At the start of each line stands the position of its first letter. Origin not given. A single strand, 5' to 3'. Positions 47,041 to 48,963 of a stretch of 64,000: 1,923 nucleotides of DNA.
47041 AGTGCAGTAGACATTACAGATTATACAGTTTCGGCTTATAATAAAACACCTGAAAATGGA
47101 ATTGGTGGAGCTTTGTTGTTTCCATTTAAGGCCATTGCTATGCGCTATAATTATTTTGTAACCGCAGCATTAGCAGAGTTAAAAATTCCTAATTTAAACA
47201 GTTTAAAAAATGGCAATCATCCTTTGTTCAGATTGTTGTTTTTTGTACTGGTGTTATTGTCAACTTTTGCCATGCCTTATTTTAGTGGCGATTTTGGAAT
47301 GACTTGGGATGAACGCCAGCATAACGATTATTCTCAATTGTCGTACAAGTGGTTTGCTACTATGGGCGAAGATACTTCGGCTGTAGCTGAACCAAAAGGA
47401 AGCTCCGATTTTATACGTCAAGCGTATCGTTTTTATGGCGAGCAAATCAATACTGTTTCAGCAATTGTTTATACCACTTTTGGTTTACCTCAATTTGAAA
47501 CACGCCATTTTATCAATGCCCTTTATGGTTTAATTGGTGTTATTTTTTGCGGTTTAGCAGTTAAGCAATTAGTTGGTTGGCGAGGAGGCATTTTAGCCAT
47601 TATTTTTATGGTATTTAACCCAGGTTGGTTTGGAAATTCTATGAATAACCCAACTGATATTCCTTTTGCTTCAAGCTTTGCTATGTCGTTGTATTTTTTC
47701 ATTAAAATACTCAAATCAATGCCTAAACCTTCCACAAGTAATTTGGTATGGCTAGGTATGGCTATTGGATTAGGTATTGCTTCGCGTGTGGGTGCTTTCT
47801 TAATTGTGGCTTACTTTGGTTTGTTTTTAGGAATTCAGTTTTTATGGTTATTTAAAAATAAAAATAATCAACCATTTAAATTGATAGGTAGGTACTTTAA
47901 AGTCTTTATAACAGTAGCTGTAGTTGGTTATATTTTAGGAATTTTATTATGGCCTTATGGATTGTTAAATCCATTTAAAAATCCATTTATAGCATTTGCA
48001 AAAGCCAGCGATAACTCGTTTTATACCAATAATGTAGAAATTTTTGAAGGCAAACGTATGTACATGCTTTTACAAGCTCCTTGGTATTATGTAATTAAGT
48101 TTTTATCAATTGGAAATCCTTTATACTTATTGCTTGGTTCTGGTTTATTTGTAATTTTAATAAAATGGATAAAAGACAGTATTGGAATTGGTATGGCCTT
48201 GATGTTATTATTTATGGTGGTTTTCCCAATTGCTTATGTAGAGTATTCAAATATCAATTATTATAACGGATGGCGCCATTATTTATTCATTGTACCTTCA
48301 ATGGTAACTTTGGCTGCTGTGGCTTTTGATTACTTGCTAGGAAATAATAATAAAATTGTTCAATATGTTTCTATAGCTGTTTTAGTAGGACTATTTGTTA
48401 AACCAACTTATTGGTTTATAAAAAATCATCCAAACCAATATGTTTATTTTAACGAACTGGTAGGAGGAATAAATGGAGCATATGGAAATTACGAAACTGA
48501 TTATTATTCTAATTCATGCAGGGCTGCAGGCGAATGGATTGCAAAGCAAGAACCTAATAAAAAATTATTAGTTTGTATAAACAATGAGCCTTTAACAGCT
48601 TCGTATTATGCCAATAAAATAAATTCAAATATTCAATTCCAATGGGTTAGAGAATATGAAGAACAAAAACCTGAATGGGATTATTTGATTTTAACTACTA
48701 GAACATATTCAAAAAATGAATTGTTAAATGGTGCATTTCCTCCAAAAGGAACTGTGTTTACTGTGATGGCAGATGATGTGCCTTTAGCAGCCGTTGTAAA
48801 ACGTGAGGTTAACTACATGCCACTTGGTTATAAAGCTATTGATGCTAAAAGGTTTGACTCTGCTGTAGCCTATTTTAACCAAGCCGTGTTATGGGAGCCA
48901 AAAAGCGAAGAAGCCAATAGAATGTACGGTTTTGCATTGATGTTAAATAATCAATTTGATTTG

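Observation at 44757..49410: Three-gene membrane glycosylation module ending in a GT-A-like/GT-C/TPR fusion (TMTC-like architecture)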

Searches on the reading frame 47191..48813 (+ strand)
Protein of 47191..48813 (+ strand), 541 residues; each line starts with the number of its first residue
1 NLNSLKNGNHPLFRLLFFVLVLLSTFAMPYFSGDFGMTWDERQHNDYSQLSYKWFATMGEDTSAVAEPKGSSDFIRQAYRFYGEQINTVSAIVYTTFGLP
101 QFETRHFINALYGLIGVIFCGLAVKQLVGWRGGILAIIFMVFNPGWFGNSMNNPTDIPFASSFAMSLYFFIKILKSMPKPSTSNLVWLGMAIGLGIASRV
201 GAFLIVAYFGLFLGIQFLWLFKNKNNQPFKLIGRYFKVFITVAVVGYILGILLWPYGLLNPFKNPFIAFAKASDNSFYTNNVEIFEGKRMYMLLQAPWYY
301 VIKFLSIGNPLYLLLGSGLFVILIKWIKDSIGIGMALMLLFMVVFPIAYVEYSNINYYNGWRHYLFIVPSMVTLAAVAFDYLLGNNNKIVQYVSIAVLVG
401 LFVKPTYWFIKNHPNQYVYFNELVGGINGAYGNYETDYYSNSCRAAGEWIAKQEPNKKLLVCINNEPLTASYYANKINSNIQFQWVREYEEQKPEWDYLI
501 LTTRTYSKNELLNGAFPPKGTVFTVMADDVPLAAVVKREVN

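Call 33: search_solved_structures(query=A2, max_evalue=10, show_alignments=3)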
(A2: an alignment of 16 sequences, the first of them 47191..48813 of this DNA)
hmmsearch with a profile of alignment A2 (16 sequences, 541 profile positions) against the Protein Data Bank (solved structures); distinct sequences matched with E-value up to 10: 1.
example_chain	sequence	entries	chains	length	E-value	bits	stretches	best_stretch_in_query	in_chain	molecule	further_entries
5ezm_A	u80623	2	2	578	0.065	15.2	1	89-219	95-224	4-amino-4-deoxy-L-arabinose transferase or related glycosyltransferases of PMT family | 4-amino-4-deoxy-L-arabinose (L-Ara4N) transferase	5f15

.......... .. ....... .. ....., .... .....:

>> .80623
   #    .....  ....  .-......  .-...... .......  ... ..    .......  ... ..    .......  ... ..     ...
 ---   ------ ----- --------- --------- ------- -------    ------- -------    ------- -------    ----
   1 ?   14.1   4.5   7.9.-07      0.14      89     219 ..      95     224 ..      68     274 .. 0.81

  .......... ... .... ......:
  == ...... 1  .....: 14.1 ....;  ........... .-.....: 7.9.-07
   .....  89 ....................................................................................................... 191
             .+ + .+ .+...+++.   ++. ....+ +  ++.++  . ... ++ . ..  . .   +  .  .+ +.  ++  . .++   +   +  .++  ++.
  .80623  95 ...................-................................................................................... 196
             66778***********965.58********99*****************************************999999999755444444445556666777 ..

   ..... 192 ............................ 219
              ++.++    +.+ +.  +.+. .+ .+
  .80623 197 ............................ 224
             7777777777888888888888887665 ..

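Call 42: predict_structure(alignment_id=A2)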
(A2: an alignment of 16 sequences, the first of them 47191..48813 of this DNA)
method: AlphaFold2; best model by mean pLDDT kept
length: 541 residues; sequences in the alignment: 16
mean_pLDDT: 75.7   pTM: 0.81
mean pLDDT of the five models: 75.7, 75.6, 74.8, 74.7, 73.6
residues with pLDDT >= 90: 135; 70-90: 231; 50-70: 129; < 50: 46
segments of 3 or more residues with pLDDT < 50: 70-75, 274-296, 355-358, 429-437
pLDDT, mean of each block of 10 residues (from residue 1): 71 92 85 63 72 77 62 50 68 85 81 92 95 94 77 74 93 91 93 72 82 87 74 91 87 61 61 45 36 46 64 90 92 90 77 53 73 95 89 89 78 59 51 49 83 91 77 86 73 77 66 75 76 79 56
secondary structure, 60 per line:
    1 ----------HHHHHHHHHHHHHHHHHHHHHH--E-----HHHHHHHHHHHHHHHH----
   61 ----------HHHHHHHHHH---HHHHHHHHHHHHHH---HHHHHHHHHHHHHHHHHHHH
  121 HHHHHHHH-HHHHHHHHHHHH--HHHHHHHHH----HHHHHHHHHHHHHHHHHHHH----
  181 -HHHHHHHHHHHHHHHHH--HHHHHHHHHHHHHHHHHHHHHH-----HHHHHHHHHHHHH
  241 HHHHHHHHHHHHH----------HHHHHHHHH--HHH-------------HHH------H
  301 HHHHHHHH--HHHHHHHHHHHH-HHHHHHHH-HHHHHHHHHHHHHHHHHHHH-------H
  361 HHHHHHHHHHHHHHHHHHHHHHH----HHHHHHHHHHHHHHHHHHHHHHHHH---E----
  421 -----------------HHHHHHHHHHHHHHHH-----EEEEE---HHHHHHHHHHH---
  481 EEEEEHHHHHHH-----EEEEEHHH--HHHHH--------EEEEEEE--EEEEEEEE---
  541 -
elements in order: H11-32 H41-56 H71-80 H84-97 H101-128 H130-141 H144-152 H157-176 H182-198 H201-222 H228-253 H264-272 H300-308 H311-322 H324-331 H333-352 H360-383 H388-412 H438-453 E459-463 H467-477 E481-485 H486-492 E498-502 H508-512 E521-527 E530-537

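Call 44: fold_search(model_id=the predicted structure, library=pdb)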
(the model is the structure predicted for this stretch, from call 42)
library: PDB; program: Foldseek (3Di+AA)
matches with E <= 10: 439; with E <= 0.001: 27
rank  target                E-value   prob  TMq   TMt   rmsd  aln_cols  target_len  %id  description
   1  8b6l_I                2.1e-08  1.00  0.49  0.40  10.7       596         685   14  Subtomogram average of the human Sec61-TRAP-OSTA-translocon (released 2022-12-07)
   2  5f15                  3.0e-08  1.00  0.45  0.45  12.3       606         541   15  Crystal Structure of ArnT from Cupriavidus metallidurans bound to Undecaprenyl phosphate (released 2016-02-17)
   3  5ezm                  5.2e-08  1.00  0.45  0.45  12.2       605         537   14  Crystal Structure of ArnT from Cupriavidus metallidurans in the apo state (released 2016-02-17)
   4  8agb_A                5.5e-08  1.00  0.46  0.41  14.0       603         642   13  Structure of yeast oligosaccharylransferase complex with lipid-linked oligosaccharide bound (released 2022-12-07)
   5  8age_A                7.8e-08  1.00  0.48  0.42  10.8       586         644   12  Structure of yeast oligosaccharylransferase complex with acceptor peptide bound (released 2022-12-07)
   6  6ezn_F                1.5e-07  1.00  0.45  0.39  13.7       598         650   13  Cryo-EM structure of the yeast oligosaccharyltransferase (OST) complex (released 2018-01-17)
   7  6ftg_5                3.0e-07  1.00  0.40  0.35  18.1       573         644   15  Subtomogram average of OST-containing ribosome-translocon complexes from canine rough microsomal membranes (released 2018-03-21)
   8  7oci_F                4.7e-07  1.00  0.45  0.40  12.9       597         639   14  Cryo-EM structure of yeast Ost6p containing oligosaccharyltransferase complex (released 2022-02-16)
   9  8agc_A                5.9e-07  1.00  0.45  0.37  13.5       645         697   13  Structure of yeast oligosaccharylransferase complex with lipid-linked oligosaccharide and non-acceptor peptide bound (released 2022-12-07)
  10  6s7t_A                1.1e-06  1.00  0.48  0.38  13.2       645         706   12  Cryo-EM structure of human oligosaccharyltransferase complex OST-B (released 2019-12-18)
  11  9n9j_I                1.7e-06  1.00  0.51  0.41  13.2       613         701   13  Structure of a GRP94 folding intermediate engaged with a CCDC134- and FKBP11-bound secretory translocon (released 2025-11-19)
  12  6s7o_A                4.2e-06  1.00  0.47  0.41  13.6       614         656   12  Cryo-EM structure of human oligosaccharyltransferase complex OST-A (released 2019-12-18)
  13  7e9s_A                5.3e-06  1.00  0.45  0.31  13.9       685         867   11  Archaeal oligosaccharyltransferase AglB from Archaeoglobus fulgidus in complex with an inhibitory peptide and a dolich (released 2021-09-08)
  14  6gxc_A                7.3e-06  1.00  0.39  0.32  10.6       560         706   12  Bacterial oligosaccharyltransferase PglB in complex with an inhibitory peptide and a reactive lipid-linked oligosaccha (released 2018-11-14)
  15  3rce_A                9.1e-06  1.00  0.49  0.40  10.1       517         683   12  Bacterial oligosaccharyltransferase PglB (released 2011-06-15)
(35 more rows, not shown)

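Call 55: search_protein_representatives(alignment_id=A2)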
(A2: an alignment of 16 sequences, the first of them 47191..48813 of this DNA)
Query: 16 sequences, 541 profile positions. Proteins with E-value up to 0.001 (for the whole library): 7748; up to 1e-10: 5229; up to 1e-30: 1631. The best 150 are listed.
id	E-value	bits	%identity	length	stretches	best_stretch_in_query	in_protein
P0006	8.0e-288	972.0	-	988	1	3-540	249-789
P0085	1.1e-217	740.5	-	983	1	6-541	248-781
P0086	5.3e-198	675.6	-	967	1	4-540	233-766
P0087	6.2e-197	672.1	-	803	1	4-540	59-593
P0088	2.8e-176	603.9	-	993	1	4-539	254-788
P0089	2.8e-174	597.3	-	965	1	2-540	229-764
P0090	3.7e-166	570.5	-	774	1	4-541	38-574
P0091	1.4e-164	565.2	-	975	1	7-541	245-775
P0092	1.8e-160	551.7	-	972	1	9-540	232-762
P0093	7.2e-160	549.7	-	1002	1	6-541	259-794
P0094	6.3e-158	543.3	-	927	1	5-539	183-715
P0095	1.1e-157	542.6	-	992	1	8-539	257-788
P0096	2.9e-155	534.5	-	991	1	7-540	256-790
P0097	8.5e-155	533.0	-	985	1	4-540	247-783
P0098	3.9e-154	530.8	-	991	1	4-540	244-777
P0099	1.0e-153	529.4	-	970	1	4-540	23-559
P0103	5.3e-152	523.8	-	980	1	5-540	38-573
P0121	1.5e-136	472.8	-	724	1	5-541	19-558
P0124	1.2e-130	453.3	-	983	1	8-540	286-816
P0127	1.4e-129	449.7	-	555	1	7-538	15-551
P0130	4.4e-127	441.5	-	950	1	6-540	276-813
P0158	8.6e-116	404.3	-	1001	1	7-540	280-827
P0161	1.3e-115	403.6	-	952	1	11-539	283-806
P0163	1.4e-115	403.6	-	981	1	10-538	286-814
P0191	1.8e-111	390.0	-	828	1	6-540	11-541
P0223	1.2e-105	370.8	-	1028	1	8-538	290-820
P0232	2.3e-104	366.5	-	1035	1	4-539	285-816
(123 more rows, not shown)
